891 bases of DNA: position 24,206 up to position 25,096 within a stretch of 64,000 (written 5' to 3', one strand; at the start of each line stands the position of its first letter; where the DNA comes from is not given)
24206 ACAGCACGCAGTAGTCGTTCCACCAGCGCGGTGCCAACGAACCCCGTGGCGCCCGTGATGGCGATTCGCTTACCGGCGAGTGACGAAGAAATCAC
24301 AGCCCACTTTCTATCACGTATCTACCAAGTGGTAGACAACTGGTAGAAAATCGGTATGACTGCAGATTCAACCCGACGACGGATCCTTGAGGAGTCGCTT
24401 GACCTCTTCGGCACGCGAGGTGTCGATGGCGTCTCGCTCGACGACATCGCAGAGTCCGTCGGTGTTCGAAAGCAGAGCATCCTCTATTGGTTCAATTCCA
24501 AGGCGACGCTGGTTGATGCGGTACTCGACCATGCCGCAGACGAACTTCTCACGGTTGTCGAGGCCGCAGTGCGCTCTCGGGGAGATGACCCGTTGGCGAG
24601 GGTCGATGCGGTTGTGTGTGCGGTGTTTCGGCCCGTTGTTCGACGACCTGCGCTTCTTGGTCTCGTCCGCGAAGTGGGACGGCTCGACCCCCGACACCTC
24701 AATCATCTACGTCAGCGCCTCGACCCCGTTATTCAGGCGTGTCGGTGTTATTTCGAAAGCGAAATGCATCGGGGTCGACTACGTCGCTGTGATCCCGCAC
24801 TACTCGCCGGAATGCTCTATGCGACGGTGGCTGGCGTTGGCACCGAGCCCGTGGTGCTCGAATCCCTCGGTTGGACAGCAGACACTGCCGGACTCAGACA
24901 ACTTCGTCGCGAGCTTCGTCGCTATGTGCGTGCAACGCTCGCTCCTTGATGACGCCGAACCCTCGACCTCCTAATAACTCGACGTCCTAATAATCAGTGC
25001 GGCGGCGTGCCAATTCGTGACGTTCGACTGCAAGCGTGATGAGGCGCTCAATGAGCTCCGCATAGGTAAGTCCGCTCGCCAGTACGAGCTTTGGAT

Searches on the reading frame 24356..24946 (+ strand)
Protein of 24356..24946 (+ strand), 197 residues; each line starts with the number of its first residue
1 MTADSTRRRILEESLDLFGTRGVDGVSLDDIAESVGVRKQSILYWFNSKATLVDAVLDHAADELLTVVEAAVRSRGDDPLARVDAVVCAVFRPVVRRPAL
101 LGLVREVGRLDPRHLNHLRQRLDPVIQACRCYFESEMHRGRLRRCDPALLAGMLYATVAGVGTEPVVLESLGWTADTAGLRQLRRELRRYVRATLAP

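Call 3: search_protein_families(library=pfam, proteins=[window:24356-24946:+], max_evalue=0.01)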
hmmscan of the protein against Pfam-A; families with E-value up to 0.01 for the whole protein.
window:24356-24946:+ (197 aa): 2 families
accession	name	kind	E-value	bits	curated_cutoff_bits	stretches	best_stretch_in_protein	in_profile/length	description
PF00440.29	TetR_N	-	8.6e-11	41.9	24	1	10-56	1-47/47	Bacterial regulatory proteins, tetR family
PF17932.6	TetR_C_24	-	0.0041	17.8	26.4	0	77-161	2-87/114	Tetracyclin repressor-like, C-terminal domain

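Call 4: search_protein_families(library=ncbifam, proteins=[window:24356-24946:+], max_evalue=0.01)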
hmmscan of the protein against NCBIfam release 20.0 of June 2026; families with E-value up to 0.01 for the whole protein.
window:24356-24946:+ (197 aa): 19 families
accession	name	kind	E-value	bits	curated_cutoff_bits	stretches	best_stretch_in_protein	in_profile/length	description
TIGR03613.1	RutR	equivalog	3.3e-12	46.7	368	1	4-158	7-160/202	pyrimidine utilization regulatory protein R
NF053731.1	TransRegFasRMycb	equivalog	1.1e-10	41.7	330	1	4-97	10-102/199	HTH-type transcriptional activator FasR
NF011584.0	PRK15008.1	equivalog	2.5e-10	40.6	230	1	5-157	18-169/212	HTH-type transcriptional regulator RutR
NF007949.0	PRK10668.1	equivalog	6.7e-10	38.8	271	1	3-95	9-101/216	multidrug efflux transporter transcriptional repressor AcrR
TIGR03384.1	betaine_BetI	equivalog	6.5e-09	35.7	201.3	1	6-97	9-99/189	choline-binding transcriptional repressor BetI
NF050111.1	TransRegSACE7040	equivalog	9.3e-09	35.4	250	1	7-120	3-116/186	SACE_7040 family transcriptional regulator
NF041196.1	ScbR_bind_reg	equivalog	1.8e-08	34.8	150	1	3-99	4-99/191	ScbR family autoregulator-binding transcription factor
NF037937.1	septum_RefZ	equivalog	2.2e-08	34.2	180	1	7-75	1-69/195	forespore capture DNA-binding protein RefZ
TIGR03968.1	mycofact_TetR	equivalog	3.7e-08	33.2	224.9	1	5-70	9-74/190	mycofactocin system transcriptional regulator MftR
NF053516.1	TranRepPrsAVib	equivalog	4e-08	33.3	300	1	4-95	5-96/208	TetR family transcriptional repressor PsrA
NF051852.1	efflux_TF_MtrR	exception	6.9e-08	32.5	280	1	3-91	8-96/205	multidrug efflux system transcriptional repressor MtrR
NF001978.0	PRK00767.1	equivalog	3.3e-07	30.3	118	1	7-93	11-97/197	transcriptional regulator BetI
NF007430.0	PRK09975.1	equivalog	4.1e-07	29.3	274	1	3-98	9-104/220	acrEF/envCD operon transcriptional regulator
NF051457.1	acryl_TF_AcuR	equivalog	1.1e-06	28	247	1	4-122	16-139/204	acrylate utilization transcriptional regulator AcuR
NF058643.1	TranRegCurRPseudo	equivalog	1.7e-06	27.9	300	1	3-78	5-80/193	TetR family transcriptional repressor CurR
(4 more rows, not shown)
